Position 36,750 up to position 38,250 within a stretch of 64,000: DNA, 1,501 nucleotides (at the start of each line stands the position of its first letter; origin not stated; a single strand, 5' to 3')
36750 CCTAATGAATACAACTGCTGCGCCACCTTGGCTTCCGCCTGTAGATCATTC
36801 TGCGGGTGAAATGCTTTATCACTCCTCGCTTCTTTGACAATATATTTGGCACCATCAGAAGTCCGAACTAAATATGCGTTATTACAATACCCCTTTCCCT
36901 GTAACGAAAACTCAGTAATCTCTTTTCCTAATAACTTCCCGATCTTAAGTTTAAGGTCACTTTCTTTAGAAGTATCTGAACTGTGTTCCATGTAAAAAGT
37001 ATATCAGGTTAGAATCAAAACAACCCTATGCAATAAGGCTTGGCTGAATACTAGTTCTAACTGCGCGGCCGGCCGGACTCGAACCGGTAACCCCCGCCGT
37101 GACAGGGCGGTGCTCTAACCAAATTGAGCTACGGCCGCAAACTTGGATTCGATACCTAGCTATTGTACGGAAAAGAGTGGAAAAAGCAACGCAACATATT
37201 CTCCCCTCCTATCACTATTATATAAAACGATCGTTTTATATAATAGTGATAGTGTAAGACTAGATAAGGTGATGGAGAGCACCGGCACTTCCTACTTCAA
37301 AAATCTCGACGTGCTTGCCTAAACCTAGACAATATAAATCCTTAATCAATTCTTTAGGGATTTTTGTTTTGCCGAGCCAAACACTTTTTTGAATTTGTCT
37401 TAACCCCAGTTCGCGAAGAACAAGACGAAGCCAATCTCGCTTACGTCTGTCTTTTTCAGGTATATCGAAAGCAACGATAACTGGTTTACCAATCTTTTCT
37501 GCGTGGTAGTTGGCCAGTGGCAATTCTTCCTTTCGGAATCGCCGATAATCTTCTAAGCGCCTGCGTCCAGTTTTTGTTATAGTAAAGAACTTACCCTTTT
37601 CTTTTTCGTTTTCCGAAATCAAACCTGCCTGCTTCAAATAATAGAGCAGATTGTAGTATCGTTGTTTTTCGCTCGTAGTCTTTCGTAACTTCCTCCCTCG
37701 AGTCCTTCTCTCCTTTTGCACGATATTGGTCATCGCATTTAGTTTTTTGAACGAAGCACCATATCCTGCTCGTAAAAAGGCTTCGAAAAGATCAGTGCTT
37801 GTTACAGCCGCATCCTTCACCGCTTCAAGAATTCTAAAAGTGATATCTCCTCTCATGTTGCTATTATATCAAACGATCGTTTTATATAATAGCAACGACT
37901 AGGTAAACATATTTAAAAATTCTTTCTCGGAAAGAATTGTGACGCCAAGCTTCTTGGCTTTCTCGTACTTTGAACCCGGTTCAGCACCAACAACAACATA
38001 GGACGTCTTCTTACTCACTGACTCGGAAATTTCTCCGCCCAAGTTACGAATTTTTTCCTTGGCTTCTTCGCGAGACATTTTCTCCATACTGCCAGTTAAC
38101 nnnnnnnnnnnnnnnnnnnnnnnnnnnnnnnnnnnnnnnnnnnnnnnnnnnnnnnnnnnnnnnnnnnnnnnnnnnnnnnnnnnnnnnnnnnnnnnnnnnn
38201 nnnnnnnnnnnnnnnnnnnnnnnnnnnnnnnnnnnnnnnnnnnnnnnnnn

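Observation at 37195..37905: Single gene (wHTH plus Cas2/VapD-like domain) bracketed by two copies of a ~40-bp perfect palindrome, next to tRNA-Asp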

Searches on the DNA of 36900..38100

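Call 67: search_rna_families(source=window, start=36900, end=38100, threshold=evalue, max_evalue=1)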
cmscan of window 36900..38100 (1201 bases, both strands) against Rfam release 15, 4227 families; matches with E-value up to 1: 5.
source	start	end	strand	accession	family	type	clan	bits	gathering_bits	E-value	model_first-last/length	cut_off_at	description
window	37064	37138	-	RF00005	tRNA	Gene; tRNA;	CL00001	63.1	29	4.6e-13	1-71/71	no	tRNA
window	37201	37260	-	RF00906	MIR1120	Gene; miRNA;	-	24.8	86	0.03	1-87/87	no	MIR1120/MIR1122 microRNA precursor family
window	37206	37255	+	RF00906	MIR1120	Gene; miRNA;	-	24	86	0.048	1-87/87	no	MIR1120/MIR1122 microRNA precursor family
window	37063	37138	+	RF04354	Plastid-ycf2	Cis-reg;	-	23.6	65.7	0.039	1-75/75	no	Plastid-ycf2 5UTR RNA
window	37210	37249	-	RF04276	MIR4371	Gene; miRNA;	CL00144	20.6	110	0.12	1-158/158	no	MIR4371 microRNA precursor family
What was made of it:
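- There is no Rfam match (call 67).
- Tried and rejected: Only spurious miRNA-hairpin hits far below threshold (call 67).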
